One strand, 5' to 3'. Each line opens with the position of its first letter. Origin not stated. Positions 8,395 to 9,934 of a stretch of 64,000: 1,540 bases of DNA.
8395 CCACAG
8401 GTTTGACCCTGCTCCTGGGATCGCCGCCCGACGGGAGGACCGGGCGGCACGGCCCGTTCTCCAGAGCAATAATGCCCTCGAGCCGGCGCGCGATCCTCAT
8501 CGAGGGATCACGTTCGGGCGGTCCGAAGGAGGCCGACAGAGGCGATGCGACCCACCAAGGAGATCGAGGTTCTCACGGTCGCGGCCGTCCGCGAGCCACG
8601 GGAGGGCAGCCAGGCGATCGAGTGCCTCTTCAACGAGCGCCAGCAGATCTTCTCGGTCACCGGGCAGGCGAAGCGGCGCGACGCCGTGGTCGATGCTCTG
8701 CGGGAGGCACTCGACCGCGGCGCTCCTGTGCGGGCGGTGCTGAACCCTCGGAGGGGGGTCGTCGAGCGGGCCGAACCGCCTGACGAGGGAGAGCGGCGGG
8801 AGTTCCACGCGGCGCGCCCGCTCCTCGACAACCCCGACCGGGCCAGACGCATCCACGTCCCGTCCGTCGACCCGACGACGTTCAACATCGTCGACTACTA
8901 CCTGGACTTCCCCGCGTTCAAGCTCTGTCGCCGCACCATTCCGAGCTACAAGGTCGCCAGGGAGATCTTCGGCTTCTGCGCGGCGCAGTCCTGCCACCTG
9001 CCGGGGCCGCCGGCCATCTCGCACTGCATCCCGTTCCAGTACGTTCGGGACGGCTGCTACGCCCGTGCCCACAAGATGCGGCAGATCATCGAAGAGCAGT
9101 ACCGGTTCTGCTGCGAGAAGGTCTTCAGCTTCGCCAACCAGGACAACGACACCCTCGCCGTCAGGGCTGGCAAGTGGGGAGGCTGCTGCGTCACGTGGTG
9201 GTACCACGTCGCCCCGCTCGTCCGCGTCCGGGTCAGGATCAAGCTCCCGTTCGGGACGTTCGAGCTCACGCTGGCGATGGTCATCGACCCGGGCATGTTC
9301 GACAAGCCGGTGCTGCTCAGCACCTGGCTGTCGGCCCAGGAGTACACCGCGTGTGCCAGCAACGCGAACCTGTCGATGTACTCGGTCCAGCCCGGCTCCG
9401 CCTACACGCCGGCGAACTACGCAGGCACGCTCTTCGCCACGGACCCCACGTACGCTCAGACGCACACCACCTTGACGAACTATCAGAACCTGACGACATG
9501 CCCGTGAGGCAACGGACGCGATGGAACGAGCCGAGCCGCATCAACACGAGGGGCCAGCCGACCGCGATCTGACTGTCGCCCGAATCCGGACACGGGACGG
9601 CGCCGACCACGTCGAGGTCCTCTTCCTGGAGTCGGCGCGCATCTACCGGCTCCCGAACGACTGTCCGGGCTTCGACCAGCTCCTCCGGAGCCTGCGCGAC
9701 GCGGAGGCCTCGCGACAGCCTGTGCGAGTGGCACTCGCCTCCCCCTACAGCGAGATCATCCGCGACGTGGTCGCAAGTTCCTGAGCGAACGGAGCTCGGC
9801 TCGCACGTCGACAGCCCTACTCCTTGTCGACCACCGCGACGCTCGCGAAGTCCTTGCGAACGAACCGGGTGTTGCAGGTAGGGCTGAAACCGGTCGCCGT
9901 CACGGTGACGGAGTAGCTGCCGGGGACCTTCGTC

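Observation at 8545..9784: Leaderless protein-glutaminase homologue followed by a free-standing paralogue of its own N-terminal domain (enzyme/inhibitor-like pair)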

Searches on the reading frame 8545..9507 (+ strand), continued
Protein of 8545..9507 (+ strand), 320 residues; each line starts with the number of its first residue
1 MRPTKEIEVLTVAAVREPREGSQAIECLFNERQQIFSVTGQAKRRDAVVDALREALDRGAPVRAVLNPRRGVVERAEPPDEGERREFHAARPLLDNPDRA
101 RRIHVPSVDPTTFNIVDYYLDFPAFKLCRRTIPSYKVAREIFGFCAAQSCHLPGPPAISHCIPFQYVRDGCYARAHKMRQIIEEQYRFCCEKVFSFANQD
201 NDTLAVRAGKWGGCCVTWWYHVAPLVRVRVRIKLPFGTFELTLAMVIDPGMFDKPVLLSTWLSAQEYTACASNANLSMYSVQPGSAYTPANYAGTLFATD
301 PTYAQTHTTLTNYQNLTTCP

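Call 69: fold_search(model_id=the predicted structure, library=pdb)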
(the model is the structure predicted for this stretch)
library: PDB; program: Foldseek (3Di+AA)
matches with E <= 10: 468; with E <= 0.001: 6
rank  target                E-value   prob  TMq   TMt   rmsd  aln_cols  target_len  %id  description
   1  3a56_B                5.7e-23  1.00  0.68  0.77   6.7       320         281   26  Crystal structure of pro- protein-glutaminase (released 2010-08-11)
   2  3a54_A                8.5e-23  1.00  0.67  0.76   6.7       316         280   26  Crystal structure of the A47Q1 mutant of pro-protein-glutaminase (released 2010-08-11)
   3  3a56_A                4.2e-22  1.00  0.69  0.77   6.3       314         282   27  Crystal structure of pro- protein-glutaminase (released 2010-08-11)
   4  8z3i                  1.5e-20  1.00  0.68  0.80   5.2       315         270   22  Crystal Structure of Protein Glutaminase FBPG(Flavobacterium sp.316) (released 2025-04-23)
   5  2zk9                  7.9e-14  1.00  0.48  0.80   3.1       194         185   35  Crystal Structure of Protein-glutaminase (released 2009-03-17)
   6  2ksv_MODEL_1_A        1.4e-12  1.00  0.47  0.79   3.1       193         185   35  The NMR structure of protein-glutaminase from Chryseobacterium proteolyticum (released 2010-02-16)
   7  8jk0                  6.7e-03  0.96  0.25  0.37   9.7       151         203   16  Crystal structure of QL-hNTAQ1 C28S (released 2024-06-26)
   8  8jjx                  7.6e-03  0.97  0.26  0.39   9.7       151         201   14  Crystal structure of QS-hNTAQ1 C28S (released 2024-06-26)
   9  8jjw_A                9.6e-03  0.97  0.25  0.38  10.5       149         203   16  Crystal structure of QG-hNTAQ1 C28S (released 2024-06-26)
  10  6kgj_A                1.1e-02  0.94  0.25  0.37  10.0       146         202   16  M1Q-hNTAQ1 C28S (released 2020-01-22)
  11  8jjg                  1.1e-02  0.94  0.25  0.37   9.8       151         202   16  Crystal structure of QW-hNTAQ1 C28S (released 2024-06-26)
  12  8jjf                  1.4e-02  0.96  0.26  0.39   9.1       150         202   15  Crystal structure of QE-hNTAQ1 C28S (released 2024-06-26)
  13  8jjz                  1.6e-02  0.96  0.26  0.39   9.1       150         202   15  Crystal structure of QQ-hNTAQ1 C28S (released 2024-06-26)
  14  8jjh                  1.6e-02  0.95  0.26  0.39   9.4       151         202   15  Crystal structure of QH-hNTAQ1 C28S (released 2024-06-26)
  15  8jjy_B                1.9e-02  0.90  0.22  0.33  10.0       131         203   17  Crystal structure of QN-hNTAQ1 C28S (released 2024-06-26)
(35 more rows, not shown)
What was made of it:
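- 8545..9507 (+): ORF A, 320 aa: leaderless protein-glutaminase-family deamidase with a retained pro-domain. Foldseek matches 3a56 with E=5.7e-23 over 320 columns (call 69).
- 8545..8814 (+): N-domain of A (aa 1-90), homologous to the PG pro-region; topology three strands, helix, two strands, helix. TMq rises from 0.48 against mature PG alone to 0.68 against pro-PG (call 69).
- On Protein-glutaminase family (Pfam PF18626 Gln_deamidase_2): Full-length structural superposition on 3a56 and 8z3i gives TMt 0.77-0.80 (call 69).
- It superposes on pro-PG 3a56, 3a54 and 8z3i over 314-320 columns, with TMt 0.77-0.80 (call 69).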

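Call 87: find_encoding_contigs(protein=P0010, flank=6000, max_places=1)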
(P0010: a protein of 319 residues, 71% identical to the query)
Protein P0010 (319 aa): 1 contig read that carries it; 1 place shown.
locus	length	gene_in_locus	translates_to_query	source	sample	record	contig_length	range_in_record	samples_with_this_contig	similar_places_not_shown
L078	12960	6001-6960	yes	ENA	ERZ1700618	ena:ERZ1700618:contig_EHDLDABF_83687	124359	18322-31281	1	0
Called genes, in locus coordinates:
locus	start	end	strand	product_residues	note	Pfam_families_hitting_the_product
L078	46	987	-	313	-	-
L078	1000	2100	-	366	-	PF00356:LacI, PF00532:Peripla_BP_1, PF13377:Peripla_BP_3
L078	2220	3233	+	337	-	PF01408:GFO_IDH_MocA, PF22725:GFO_IDH_MocA_C3, PF02894:GFO_IDH_MocA_C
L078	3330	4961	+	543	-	PF00324:AA_permease, PF13520:AA_permease_2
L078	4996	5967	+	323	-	PF00149:Metallophos (faint)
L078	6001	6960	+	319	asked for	PF18626:Gln_deamidase_2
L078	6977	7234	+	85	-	-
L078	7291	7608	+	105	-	-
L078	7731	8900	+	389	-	PF01408:GFO_IDH_MocA, PF02894:GFO_IDH_MocA_C, PF22725:GFO_IDH_MocA_C3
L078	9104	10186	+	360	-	PF08240:ADH_N, PF00107:ADH_zinc_N, PF13602:ADH_zinc_N_2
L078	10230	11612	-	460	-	PF01019:G_glu_transpept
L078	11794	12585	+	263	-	PF00106:adh_short, PF08659:KR, PF23441:SDR (faint), PF13561:adh_short_C2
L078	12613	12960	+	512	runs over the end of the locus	-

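Call 88: find_encoding_contigs(protein=P0030, flank=6000, max_places=1)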
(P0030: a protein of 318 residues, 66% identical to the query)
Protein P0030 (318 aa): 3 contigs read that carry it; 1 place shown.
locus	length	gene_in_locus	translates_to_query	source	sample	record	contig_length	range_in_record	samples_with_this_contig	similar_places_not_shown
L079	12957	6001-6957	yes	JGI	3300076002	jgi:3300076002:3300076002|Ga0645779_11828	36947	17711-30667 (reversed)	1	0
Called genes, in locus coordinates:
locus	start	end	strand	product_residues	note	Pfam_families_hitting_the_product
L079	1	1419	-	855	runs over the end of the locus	PF03176:MMPL, PF02460:Patched (weak), PF12349:Sterol-sensing, PF03176:MMPL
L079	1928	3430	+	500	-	PF00587:tRNA-synt_2b, PF04073:tRNA_edit, PF03129:HGTP_anticodon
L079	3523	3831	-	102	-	PF00583:Acetyltransf_1, PF13508:Acetyltransf_7 (weak), PF08445:FR47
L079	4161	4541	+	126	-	PF00903:Glyoxalase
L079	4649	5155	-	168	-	PF12120:Arr-ms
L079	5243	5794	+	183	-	PF00440:TetR_N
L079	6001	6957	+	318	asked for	PF18626:Gln_deamidase_2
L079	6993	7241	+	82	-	-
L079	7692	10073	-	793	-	PF02463:SMC_N (faint), PF03193:RsgA_GTPase (faint), PF13555:AAA_29 (faint), PF20703:nSTAND1 (faint), PF13304:AAA_21 (faint), PF00684:DnaJ_CXXCXGXG (faint), PF00005:ABC_tran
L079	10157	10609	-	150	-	PF01243:PNPOx_N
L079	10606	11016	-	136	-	PF00903:Glyoxalase, PF18029:Glyoxalase_6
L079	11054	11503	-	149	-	PF00165:HTH_AraC (faint), PF12833:HTH_18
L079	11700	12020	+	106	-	-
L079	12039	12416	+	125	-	-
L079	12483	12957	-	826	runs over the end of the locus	PF00933:Glyco_hydro_3, PF01915:Glyco_hydro_3_C, PF14310:Fn3-like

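Call 89: find_encoding_contigs(protein=P0073, flank=6000, max_places=1)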
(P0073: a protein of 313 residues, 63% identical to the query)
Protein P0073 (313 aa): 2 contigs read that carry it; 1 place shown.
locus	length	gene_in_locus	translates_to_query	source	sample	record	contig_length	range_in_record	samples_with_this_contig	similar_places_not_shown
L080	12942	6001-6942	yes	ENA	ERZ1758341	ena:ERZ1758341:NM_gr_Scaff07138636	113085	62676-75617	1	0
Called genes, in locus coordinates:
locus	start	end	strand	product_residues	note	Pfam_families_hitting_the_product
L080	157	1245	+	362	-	PF04542:Sigma70_r2, PF08281:Sigma70_r4_2 (weak)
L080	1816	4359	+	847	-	-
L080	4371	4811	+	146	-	-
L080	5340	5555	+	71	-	-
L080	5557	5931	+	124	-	-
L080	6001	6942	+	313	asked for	PF18626:Gln_deamidase_2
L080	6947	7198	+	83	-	-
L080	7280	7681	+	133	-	PF14018:DUF4234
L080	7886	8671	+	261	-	PF06790:UPF0259, PF25231:DUF7847, PF10110:GPDPase_memb (weak)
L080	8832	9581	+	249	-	PF13559:DUF4129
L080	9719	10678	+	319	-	PF14258:DUF4350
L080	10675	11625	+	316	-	PF20030:bpMoxR (weak), PF01078:Mg_chelatase (faint), PF00004:AAA (weak), PF07726:AAA_3, PF07728:AAA_5, PF17863:AAA_lid_2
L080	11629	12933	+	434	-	PF01882:DUF58, PF13519:VWA_2 (faint)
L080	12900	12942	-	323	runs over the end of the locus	PF28475:DUF8413, PF01944:SpoIIM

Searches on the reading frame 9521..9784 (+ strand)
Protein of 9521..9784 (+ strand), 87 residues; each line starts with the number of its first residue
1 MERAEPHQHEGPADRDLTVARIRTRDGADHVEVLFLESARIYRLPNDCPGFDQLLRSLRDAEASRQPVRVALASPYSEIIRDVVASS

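Call 4: search_protein_families(library=pfam, proteins=[window:9521-9784:+], max_evalue=1)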
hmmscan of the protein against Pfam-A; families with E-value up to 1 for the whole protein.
window:9521-9784:+ (87 aa): 0 families

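Call 5: search_protein_families(library=ncbifam, proteins=[window:9521-9784:+], max_evalue=1)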
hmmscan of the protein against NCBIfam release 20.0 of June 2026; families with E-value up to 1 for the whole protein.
window:9521-9784:+ (87 aa): 0 families

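Call 14: find_homologous_proteins(query=window:9521-9784:+, max_evalue=0.01)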
Query window:9521-9784:+ (87 aa): 17 proteins with E <= 0.01 among 23 candidates.
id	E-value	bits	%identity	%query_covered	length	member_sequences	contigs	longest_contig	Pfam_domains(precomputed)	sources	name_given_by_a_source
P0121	1.4e-49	183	100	100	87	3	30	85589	-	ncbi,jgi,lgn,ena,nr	ncbi:MAG TPA: hypothetical protein VM242_14650 [Acidimicrobiales bacterium]|jgi:hypothetical protein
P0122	1.3e-44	167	92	100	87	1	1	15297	-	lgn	-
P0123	4.0e-43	162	90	100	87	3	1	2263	-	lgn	-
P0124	1.3e-36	142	79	100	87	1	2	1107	-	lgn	-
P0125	4.9e-34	133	76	98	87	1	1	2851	-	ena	-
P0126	2.5e-31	125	72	100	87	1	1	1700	-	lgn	-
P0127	1.2e-19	88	60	93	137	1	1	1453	-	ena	-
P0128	9.6e-17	78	61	80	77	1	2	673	-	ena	-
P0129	5.4e-12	63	55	84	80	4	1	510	-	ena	-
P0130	1.2e-11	62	55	82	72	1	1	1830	-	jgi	jgi:hypothetical protein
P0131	1.4e-11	62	55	82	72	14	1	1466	-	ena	-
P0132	2.8e-11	61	58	79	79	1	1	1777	-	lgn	-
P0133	3.8e-11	60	53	84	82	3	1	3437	-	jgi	jgi:hypothetical protein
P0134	6.3e-11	60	51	83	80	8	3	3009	-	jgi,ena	-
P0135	1.5e-10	59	55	79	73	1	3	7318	-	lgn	-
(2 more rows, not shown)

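Call 20: search_solved_structures(query=A3, max_evalue=10, show_alignments=3)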
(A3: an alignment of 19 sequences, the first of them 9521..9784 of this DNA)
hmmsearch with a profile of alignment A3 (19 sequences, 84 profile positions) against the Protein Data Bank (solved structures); distinct sequences matched with E-value up to 10: 7.
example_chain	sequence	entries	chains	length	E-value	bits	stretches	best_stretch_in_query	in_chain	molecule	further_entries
1z2n_X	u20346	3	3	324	0.094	15.8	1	21-52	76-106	inositol 1,3,4-trisphosphate 5/6-kinase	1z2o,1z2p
3a56_A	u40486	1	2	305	0.14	15.2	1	22-79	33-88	Protein-glutaminase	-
3ni0_A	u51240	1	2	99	0.16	15.1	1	7-67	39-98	Bone marrow stromal antigen 2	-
8vvn_B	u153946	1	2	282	0.86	12.7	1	36-69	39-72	Chemotaxis protein MotB-related protein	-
4o9b_A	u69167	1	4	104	1.1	12.4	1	41-68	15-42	Stromal interaction molecule 1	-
9oic_A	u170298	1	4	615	1.3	12.2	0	37-61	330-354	Potassium voltage-gated channel protein Shaker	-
6yel_A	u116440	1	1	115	1.4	12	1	41-68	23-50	Stromal interaction molecule 1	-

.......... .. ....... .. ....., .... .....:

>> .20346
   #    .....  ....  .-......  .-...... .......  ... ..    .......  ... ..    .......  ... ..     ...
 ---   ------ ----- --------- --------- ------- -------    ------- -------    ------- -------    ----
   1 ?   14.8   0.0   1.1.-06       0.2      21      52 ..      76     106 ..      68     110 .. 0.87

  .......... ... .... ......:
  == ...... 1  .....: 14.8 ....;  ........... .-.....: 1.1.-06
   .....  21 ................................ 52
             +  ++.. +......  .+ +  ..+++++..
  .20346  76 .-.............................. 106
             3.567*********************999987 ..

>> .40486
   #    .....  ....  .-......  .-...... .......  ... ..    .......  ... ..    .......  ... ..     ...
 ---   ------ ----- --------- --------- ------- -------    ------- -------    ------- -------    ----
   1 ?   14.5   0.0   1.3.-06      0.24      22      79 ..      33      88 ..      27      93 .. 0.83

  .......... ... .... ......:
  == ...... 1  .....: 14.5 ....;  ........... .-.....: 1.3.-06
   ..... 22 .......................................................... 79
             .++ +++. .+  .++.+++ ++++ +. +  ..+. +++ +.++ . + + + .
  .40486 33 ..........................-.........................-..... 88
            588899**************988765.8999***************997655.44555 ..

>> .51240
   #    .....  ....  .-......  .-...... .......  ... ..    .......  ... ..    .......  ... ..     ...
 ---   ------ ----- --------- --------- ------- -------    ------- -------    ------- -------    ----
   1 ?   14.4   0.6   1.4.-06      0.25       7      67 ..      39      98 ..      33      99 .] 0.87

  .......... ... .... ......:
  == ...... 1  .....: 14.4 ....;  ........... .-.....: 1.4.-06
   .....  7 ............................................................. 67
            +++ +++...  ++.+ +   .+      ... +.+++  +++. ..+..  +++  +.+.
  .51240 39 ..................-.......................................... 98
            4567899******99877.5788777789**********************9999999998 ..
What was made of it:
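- Tried and rejected: The B profile against the PDB is not significant on its own (E=0.14, call 20).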

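Call 23: search_protein_families(library=padloc, proteins=[window:9521-9784:+], max_evalue=1)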
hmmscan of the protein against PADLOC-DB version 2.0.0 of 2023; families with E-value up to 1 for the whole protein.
window:9521-9784:+ (87 aa): 0 families
